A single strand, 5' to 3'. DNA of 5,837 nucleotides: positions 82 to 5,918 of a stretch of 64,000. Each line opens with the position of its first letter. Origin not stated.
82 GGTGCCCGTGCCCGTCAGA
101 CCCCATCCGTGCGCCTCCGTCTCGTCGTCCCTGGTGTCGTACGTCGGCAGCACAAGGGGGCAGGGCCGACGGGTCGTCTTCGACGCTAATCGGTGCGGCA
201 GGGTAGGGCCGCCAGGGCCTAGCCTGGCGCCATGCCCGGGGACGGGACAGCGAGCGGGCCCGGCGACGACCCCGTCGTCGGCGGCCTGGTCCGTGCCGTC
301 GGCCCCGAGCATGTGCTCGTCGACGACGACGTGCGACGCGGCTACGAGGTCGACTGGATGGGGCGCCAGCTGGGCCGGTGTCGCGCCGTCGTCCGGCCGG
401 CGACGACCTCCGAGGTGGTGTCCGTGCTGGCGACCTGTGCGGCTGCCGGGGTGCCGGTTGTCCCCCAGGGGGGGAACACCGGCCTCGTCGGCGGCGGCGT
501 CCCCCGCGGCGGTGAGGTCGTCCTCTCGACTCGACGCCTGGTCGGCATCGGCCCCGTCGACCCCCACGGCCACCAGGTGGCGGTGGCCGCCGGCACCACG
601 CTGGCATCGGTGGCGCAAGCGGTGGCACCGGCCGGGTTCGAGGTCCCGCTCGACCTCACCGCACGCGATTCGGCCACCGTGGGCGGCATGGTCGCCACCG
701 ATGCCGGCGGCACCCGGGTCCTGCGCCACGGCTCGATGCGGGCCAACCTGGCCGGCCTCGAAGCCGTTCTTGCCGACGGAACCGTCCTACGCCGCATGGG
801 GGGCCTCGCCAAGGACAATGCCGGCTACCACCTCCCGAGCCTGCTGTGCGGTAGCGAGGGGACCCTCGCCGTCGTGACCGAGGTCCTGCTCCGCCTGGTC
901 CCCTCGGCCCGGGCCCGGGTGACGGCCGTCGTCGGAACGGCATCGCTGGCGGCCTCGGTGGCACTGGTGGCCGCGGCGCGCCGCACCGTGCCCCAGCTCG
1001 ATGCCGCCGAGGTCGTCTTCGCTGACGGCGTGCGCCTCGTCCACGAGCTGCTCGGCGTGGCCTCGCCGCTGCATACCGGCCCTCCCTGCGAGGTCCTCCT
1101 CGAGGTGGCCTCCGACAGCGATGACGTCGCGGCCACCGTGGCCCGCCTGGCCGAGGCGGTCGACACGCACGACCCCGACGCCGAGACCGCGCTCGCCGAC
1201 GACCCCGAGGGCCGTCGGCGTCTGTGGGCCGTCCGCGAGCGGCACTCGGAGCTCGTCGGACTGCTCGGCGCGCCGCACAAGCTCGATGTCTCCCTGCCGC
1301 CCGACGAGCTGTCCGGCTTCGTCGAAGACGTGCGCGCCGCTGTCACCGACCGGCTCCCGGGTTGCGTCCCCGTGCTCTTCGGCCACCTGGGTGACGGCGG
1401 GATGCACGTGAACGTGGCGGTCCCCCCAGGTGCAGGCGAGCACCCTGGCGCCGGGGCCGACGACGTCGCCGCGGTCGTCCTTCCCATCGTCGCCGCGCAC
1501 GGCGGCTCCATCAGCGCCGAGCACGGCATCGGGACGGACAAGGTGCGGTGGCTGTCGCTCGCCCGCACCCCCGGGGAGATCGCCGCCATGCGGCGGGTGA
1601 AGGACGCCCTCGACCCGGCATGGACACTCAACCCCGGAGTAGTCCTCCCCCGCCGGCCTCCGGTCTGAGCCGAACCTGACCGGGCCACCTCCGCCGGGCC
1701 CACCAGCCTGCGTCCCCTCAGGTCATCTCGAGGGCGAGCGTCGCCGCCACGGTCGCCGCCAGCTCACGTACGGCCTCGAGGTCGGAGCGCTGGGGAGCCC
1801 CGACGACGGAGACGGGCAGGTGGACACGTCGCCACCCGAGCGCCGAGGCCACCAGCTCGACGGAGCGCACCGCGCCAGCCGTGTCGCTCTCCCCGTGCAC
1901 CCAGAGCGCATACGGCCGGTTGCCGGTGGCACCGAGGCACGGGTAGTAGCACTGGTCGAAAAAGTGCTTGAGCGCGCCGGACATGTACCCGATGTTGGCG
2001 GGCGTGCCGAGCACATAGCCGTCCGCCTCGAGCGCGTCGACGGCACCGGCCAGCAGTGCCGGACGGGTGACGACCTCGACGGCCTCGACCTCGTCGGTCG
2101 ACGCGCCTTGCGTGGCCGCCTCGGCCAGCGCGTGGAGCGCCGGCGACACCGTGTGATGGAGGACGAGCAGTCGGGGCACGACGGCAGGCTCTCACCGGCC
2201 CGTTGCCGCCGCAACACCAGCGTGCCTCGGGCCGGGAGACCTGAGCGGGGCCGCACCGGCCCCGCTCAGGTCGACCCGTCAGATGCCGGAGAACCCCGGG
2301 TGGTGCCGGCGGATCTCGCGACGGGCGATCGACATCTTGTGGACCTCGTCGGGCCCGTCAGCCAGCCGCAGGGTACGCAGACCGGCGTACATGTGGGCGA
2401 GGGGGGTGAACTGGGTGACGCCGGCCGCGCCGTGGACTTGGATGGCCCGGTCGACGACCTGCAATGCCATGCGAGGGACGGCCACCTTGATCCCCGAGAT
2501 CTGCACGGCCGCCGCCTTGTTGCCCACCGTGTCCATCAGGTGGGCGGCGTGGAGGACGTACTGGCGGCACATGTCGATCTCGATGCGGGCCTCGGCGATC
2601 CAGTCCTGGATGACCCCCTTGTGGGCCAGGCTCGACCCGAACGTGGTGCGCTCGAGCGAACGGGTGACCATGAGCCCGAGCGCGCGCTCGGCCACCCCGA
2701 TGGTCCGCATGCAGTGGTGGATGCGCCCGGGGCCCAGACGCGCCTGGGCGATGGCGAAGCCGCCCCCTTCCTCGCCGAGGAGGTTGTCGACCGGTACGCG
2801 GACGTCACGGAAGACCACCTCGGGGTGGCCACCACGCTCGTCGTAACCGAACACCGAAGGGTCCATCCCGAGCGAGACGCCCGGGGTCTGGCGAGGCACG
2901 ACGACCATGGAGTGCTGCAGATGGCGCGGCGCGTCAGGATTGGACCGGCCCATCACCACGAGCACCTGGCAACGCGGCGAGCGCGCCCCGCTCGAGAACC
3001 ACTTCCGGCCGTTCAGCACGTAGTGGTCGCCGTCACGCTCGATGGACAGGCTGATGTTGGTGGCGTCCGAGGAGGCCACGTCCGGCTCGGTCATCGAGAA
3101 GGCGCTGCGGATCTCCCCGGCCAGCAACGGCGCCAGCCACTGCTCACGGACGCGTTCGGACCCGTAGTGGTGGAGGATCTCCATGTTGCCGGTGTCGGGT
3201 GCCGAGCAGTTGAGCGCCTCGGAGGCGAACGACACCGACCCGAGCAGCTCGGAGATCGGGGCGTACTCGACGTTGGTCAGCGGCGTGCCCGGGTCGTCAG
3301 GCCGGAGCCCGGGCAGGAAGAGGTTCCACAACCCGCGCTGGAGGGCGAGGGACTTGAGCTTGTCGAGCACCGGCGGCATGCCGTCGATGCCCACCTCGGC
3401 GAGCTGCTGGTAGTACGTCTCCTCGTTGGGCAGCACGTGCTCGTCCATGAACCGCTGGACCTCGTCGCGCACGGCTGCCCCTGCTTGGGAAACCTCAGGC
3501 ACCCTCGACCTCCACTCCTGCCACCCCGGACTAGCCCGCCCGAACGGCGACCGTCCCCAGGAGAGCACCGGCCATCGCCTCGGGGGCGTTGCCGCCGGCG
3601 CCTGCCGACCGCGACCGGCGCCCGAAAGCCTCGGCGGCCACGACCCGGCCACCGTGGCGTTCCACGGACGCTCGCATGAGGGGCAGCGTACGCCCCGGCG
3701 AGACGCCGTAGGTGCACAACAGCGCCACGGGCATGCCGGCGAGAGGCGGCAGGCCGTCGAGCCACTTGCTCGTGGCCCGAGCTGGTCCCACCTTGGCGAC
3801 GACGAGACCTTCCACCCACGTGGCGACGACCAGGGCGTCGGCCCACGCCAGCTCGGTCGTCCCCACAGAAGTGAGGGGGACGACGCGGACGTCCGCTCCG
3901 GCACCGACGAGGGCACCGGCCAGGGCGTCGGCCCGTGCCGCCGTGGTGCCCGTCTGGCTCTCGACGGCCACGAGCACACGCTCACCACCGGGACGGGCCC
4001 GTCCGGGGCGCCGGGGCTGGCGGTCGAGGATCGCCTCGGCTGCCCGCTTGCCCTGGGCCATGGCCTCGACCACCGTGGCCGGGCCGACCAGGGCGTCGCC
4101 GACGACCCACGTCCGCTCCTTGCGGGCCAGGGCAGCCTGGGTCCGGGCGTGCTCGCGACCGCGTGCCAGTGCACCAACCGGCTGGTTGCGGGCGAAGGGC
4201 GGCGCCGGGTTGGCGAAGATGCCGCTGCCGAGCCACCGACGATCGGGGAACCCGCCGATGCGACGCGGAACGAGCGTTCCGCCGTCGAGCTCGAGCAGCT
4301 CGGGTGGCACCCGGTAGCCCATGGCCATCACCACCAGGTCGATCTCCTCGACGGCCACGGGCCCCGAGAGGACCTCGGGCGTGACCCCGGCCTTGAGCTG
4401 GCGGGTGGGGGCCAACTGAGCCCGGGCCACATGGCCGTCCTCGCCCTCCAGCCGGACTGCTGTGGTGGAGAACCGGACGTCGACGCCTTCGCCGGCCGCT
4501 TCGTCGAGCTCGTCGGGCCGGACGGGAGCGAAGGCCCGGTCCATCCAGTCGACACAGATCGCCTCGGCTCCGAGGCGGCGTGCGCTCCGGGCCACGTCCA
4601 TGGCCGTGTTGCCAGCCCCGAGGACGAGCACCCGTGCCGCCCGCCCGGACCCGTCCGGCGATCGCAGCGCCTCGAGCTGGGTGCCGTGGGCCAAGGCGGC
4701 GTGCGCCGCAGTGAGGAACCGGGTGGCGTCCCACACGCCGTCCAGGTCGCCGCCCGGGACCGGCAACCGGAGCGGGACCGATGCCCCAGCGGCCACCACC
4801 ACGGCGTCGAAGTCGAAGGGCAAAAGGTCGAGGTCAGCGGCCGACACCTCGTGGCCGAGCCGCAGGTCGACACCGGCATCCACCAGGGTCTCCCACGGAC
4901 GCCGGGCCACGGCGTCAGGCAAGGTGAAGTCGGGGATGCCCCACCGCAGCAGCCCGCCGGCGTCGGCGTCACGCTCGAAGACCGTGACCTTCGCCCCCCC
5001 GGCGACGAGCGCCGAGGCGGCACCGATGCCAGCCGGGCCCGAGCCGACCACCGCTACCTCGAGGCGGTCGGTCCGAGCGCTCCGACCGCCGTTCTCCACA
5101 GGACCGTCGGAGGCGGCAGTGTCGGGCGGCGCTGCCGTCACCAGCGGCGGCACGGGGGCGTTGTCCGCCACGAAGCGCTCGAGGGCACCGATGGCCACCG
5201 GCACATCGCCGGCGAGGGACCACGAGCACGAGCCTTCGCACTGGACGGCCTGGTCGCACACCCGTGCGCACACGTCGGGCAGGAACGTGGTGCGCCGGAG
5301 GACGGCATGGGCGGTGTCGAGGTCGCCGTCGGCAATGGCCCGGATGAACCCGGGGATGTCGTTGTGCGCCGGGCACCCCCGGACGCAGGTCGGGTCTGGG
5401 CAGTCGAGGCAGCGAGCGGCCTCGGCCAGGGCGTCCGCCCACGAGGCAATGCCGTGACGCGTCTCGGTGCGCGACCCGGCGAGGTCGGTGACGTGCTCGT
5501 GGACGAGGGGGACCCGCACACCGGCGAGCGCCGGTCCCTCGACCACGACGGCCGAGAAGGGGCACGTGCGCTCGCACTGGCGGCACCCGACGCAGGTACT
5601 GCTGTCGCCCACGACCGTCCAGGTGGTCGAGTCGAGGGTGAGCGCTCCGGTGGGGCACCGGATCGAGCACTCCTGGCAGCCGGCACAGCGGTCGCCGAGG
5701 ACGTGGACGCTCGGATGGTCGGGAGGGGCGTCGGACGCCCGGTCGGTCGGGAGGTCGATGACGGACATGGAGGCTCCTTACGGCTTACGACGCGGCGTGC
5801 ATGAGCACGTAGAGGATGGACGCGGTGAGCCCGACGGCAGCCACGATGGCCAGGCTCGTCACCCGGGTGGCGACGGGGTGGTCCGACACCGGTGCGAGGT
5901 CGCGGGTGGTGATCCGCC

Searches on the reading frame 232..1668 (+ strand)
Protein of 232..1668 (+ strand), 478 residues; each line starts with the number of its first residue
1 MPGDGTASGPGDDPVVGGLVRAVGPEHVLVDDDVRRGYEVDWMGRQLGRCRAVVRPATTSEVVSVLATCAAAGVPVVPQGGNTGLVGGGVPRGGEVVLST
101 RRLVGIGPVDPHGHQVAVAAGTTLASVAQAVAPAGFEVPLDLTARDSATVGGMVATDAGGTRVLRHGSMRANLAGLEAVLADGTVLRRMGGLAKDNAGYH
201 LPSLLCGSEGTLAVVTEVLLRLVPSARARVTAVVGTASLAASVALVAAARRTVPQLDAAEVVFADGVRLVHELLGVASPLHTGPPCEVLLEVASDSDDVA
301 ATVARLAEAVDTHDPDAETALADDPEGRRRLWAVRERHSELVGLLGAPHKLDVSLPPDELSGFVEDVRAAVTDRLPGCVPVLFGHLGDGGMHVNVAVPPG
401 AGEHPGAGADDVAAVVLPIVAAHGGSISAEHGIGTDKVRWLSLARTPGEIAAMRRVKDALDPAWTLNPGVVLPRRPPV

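Call 61: search_protein_families(library=pfam, proteins=[window:232-1668:+], max_evalue=0.0001)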
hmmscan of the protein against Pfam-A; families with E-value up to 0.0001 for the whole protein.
window:232-1668:+ (478 aa): 2 families
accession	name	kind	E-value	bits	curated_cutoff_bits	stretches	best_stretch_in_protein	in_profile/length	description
PF02913.24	FAD-oxidase_C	-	1.3e-46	159.8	21.2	1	227-470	3-247/248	FAD linked oxidases, C-terminal domain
PF01565.28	FAD_binding_4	-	1.1e-32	113.1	26.4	1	51-187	2-137/139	FAD binding domain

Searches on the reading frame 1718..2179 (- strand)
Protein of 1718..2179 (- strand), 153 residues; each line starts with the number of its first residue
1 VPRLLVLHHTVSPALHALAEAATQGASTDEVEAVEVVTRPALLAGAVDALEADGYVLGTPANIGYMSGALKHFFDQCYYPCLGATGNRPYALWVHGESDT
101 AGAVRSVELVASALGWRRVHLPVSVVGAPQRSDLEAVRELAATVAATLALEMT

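Call 61: search_protein_families(library=pfam, proteins=[window:1718-2179:-], max_evalue=0.0001)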
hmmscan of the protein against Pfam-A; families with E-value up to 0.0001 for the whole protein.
window:1718-2179:- (153 aa): 1 family
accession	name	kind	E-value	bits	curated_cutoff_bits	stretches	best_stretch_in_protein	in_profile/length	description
PF03358.20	FMN_red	-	1.3e-05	25.2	24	1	50-115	69-136/152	NADPH-dependent FMN reductase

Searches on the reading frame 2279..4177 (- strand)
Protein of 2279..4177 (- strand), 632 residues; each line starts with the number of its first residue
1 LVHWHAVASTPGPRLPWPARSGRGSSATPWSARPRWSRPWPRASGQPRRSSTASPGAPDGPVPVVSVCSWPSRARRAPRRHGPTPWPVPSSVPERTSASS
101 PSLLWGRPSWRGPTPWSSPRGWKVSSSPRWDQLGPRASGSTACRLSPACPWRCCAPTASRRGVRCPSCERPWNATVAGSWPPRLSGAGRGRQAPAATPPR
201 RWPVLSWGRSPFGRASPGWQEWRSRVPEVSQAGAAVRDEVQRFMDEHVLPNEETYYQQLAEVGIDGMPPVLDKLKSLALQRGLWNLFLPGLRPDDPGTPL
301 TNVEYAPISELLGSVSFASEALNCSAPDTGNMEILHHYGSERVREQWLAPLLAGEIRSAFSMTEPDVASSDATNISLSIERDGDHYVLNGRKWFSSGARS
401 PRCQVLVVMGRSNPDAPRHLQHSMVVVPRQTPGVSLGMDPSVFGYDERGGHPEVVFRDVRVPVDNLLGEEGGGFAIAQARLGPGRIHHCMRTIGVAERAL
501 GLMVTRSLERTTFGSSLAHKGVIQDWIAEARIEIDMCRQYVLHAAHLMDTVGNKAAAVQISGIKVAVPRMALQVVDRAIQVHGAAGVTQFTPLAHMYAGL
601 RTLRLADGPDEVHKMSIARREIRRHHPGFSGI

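Call 61: search_protein_families(library=pfam, proteins=[window:2279-4177:-], max_evalue=0.0001)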
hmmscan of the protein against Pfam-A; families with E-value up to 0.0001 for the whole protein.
window:2279-4177:- (632 aa): 4 families
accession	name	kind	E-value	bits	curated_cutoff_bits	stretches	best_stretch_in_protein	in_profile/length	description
PF00441.29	Acyl-CoA_dh_1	-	6.2e-33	114.5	22.4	1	471-620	1-148/150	Acyl-CoA dehydrogenase, C-terminal domain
PF02770.24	Acyl-CoA_dh_M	-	8.5e-18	64.8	33.3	1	359-459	1-97/97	Acyl-CoA dehydrogenase, middle domain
PF08028.16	Acyl-CoA_dh_2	-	5.7e-08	33.6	22.7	1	487-593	2-116/134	Acyl-CoA dehydrogenase, C-terminal domain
PF02771.21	Acyl-CoA_dh_N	-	4e-07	30.8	22.9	1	235-355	6-113/113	Acyl-CoA dehydrogenase, N-terminal domain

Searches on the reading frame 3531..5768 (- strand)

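Call 61: search_protein_families(library=pfam, proteins=[window:3531-5768:-], max_evalue=0.0001)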
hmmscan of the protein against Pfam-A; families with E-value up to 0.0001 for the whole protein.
window:3531-5768:- (745 aa): 8 families
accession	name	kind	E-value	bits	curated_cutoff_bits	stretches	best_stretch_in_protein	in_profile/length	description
PF14691.11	Fer4_20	-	2.1e-32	111.7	25.8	1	110-204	14-108/113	Dihydroprymidine dehydrogenase domain II, 4Fe-4S cluster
PF07992.20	Pyr_redox_2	-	2.7e-23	83.2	26.1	1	237-496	2-248/291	Pyridine nucleotide-disulphide oxidoreductase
PF00070.33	Pyr_redox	-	7.7e-11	42.8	22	0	379-448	1-75/82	Pyridine nucleotide-disulphide oxidoreductase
PF12838.12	Fer4_7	-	8.3e-08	33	27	1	27-73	1-52/52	4Fe-4S dicluster domain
PF13237.11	Fer4_10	-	2.3e-06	27.9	25.5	1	26-70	7-53/53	4Fe-4S dicluster domain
PF14697.11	Fer4_21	-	1.7e-05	25.3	35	1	25-71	5-53/59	4Fe-4S dicluster domain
PF13450.12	NAD_binding_8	-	2.2e-05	25.1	21.9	1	240-273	1-34/68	NAD(P)-binding Rossmann-like domain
PF00037.32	Fer4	-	3.3e-05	23.9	21.1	0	55-74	4-23/24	4Fe-4S binding domain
